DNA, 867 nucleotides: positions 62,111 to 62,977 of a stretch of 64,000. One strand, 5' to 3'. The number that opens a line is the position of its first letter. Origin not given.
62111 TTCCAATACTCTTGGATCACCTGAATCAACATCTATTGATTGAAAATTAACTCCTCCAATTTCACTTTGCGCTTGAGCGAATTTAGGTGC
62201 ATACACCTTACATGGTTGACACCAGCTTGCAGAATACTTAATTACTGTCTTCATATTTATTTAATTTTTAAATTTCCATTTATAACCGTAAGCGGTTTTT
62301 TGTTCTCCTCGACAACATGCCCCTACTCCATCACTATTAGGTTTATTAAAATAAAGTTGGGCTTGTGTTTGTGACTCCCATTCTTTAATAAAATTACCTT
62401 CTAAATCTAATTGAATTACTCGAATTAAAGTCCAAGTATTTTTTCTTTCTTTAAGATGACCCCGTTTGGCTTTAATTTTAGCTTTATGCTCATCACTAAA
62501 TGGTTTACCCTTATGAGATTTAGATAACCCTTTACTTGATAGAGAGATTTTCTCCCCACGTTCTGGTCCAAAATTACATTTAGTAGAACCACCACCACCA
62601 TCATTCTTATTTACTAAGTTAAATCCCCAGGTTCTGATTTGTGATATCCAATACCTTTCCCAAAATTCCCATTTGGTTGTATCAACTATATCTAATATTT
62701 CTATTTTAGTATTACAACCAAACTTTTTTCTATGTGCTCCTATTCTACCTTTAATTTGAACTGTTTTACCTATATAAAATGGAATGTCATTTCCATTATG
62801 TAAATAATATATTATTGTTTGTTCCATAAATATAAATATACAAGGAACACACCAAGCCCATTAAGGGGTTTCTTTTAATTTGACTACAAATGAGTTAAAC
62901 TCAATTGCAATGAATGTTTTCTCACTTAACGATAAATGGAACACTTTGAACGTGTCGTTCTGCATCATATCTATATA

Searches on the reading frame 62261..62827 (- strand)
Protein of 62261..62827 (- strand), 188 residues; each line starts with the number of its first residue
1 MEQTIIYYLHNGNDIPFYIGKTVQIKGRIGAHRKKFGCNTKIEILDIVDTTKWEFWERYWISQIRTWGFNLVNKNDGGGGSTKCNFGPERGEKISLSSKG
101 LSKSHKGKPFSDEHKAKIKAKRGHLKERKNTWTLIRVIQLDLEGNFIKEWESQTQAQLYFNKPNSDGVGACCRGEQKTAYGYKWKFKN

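Call 13: search_protein_families(library=pfam, proteins=[window:62261-62827:-], max_evalue=0.001)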
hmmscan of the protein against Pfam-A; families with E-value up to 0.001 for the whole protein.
window:62261-62827:- (188 aa): 1 family
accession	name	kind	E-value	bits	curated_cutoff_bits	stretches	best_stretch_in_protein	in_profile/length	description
PF01541.30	GIY-YIG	-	8.8e-05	23.2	22.6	0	5-67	3-58/78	GIY-YIG catalytic domain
